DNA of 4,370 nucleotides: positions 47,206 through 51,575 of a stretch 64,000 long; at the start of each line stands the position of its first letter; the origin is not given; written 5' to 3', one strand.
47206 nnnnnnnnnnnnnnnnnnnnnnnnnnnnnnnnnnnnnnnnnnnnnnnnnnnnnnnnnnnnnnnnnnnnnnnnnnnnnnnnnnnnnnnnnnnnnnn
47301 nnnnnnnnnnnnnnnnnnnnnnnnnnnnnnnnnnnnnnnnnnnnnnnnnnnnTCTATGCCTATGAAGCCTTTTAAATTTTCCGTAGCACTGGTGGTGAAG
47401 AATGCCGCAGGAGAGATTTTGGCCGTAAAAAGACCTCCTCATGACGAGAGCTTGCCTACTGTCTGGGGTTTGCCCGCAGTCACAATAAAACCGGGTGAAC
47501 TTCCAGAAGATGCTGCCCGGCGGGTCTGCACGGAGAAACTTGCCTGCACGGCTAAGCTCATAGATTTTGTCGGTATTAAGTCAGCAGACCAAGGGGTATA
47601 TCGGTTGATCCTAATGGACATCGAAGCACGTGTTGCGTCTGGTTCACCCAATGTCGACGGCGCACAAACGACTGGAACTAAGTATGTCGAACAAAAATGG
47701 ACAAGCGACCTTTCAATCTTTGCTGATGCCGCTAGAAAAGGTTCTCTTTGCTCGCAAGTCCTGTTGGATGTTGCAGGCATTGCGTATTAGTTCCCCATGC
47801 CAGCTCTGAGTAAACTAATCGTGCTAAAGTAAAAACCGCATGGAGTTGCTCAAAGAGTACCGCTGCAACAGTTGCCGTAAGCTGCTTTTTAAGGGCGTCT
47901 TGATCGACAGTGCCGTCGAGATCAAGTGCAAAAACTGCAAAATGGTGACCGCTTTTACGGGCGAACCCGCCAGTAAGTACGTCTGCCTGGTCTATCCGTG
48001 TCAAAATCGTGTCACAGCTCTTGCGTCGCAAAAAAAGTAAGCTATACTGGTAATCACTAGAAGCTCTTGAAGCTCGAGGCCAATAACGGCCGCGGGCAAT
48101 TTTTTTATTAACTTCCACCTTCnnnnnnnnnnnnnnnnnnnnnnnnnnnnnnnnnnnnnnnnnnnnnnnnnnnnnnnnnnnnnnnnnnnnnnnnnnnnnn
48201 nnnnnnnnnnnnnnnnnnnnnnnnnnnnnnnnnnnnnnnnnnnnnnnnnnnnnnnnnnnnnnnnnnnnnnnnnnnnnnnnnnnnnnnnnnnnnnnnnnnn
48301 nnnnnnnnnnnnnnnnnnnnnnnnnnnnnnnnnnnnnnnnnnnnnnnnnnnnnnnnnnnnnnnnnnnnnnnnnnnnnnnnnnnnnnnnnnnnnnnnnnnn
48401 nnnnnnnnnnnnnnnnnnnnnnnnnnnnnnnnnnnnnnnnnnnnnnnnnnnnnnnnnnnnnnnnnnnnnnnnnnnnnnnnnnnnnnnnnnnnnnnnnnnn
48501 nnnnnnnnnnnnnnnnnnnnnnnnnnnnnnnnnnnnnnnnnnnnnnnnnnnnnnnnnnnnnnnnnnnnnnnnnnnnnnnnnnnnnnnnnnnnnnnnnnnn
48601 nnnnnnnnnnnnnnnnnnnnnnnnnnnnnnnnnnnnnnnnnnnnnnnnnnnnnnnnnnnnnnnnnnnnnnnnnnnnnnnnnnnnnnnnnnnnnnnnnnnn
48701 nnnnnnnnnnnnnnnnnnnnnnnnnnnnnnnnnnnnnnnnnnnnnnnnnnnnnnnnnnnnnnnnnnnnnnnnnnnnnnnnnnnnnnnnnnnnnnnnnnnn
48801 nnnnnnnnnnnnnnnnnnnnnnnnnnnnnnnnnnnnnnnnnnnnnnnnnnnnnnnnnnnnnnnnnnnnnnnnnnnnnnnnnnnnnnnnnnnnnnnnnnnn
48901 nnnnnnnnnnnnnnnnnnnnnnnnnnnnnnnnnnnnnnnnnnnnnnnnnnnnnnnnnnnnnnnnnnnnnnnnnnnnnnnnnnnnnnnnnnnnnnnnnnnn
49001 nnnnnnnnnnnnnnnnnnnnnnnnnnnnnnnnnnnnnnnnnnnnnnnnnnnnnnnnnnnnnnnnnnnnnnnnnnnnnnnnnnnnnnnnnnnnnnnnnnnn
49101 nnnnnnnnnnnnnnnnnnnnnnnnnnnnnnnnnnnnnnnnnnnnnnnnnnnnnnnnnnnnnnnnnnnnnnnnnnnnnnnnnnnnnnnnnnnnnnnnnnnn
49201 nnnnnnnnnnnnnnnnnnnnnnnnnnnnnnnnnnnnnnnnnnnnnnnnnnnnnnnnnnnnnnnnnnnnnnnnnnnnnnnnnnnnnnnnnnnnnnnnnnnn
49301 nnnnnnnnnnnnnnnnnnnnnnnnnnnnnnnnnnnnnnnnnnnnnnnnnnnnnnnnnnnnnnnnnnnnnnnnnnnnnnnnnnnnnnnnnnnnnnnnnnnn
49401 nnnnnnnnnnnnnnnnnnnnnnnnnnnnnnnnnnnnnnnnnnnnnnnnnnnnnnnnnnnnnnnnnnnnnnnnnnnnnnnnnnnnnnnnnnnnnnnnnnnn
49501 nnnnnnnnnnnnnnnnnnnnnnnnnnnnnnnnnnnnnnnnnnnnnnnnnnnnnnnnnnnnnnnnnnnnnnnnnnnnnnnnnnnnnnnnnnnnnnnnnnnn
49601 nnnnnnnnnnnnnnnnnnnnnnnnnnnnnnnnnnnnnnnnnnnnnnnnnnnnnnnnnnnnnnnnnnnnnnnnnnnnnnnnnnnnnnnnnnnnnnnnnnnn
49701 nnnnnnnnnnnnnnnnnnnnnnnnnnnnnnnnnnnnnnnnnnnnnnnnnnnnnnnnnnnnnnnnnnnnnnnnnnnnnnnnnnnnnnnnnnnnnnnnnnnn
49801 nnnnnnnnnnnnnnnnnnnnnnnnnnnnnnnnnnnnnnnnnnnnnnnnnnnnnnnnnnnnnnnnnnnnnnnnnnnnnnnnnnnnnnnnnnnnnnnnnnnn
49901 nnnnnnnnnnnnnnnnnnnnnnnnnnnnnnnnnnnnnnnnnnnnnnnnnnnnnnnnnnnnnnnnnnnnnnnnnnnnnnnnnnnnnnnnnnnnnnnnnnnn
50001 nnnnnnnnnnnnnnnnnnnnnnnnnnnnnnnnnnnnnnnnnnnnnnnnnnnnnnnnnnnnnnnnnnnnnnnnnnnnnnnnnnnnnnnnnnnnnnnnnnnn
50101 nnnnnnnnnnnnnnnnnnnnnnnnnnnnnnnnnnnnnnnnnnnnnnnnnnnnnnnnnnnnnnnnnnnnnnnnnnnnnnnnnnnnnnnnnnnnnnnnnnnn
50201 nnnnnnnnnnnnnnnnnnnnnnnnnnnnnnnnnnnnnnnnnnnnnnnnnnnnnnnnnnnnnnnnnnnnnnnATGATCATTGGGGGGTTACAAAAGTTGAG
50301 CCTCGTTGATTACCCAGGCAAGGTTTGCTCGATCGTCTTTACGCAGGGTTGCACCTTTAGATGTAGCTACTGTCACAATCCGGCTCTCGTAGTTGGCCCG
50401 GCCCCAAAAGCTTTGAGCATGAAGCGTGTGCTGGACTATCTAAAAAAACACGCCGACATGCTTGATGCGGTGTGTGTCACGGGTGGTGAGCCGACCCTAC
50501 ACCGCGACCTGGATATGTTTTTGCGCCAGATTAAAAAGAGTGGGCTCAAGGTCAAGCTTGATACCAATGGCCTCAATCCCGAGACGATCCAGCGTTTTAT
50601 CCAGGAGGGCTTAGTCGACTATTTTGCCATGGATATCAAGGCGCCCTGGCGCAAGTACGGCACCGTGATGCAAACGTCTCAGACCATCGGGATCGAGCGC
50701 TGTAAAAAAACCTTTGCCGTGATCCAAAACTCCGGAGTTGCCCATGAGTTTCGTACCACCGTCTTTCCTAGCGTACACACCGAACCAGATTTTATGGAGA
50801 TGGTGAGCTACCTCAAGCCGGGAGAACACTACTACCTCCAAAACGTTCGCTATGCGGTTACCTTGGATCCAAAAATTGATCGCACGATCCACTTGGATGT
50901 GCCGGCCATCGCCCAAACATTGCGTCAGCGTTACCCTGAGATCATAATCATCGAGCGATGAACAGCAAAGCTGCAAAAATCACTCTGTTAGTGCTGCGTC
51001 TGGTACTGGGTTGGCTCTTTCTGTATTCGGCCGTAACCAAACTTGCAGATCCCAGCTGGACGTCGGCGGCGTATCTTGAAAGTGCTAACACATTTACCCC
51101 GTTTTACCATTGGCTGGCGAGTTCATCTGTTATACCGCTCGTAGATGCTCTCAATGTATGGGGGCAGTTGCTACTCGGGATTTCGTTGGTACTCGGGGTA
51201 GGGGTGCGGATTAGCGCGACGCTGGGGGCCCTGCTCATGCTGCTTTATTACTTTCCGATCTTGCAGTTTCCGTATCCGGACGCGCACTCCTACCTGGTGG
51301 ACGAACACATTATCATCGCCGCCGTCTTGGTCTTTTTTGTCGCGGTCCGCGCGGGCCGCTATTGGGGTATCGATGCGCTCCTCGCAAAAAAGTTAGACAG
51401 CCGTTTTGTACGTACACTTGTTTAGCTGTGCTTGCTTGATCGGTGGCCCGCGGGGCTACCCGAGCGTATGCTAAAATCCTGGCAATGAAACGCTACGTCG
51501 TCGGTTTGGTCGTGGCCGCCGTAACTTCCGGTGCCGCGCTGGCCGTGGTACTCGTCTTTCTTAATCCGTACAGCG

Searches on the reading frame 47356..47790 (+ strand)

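Call 37: search_protein_families(library=pfam, proteins=[window:47356-47790:+], max_evalue=0.01)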
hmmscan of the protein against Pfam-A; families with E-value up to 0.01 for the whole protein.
window:47356-47790:+ (144 aa): 2 families
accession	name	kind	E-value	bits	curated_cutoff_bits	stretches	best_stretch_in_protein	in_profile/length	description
PF00293.34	NUDIX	-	4.8e-09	36.8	21.1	1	8-73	4-67/134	NUDIX domain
PF14815.12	NUDIX_4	-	0.0033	17.6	35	1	11-65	2-52/113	NUDIX domain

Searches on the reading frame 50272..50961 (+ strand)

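Call 37: search_protein_families(library=pfam, proteins=[window:50272-50961:+], max_evalue=0.01)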
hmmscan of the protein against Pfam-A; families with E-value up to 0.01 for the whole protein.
window:50272-50961:+ (229 aa): 2 families
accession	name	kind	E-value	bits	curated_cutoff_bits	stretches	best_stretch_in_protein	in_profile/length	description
PF04055.27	Radical_SAM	-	3.2e-22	79.9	29.5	1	21-168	1-154/166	Radical SAM superfamily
PF13353.11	Fer4_12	-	3.7e-08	34.2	22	1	15-124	4-115/137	4Fe-4S single cluster domain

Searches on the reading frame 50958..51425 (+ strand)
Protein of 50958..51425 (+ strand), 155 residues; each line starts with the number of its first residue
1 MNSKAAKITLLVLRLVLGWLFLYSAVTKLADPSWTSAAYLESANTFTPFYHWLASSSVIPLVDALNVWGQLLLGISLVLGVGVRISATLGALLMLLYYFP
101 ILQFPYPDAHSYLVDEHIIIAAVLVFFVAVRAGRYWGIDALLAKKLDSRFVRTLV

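Call 37: search_protein_families(library=pfam, proteins=[window:50958-51425:+], max_evalue=0.01)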
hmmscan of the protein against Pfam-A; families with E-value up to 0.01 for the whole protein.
window:50958-51425:+ (155 aa): 4 families
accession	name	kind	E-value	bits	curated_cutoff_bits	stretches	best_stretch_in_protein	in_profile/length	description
PF07681.17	DoxX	-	4e-09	37.4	23.6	1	10-98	2-80/85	DoxX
PF05090.19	HTTM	-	2.4e-06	27.7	27.7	1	8-150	7-138/259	HTTM domain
PF07291.16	MauE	-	3.2e-05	24.7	27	1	7-98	2-84/128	Methylamine utilisation protein MauE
PF04173.18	DoxD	-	0.0004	20.8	22.7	1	11-147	3-149/167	TQO small subunit DoxD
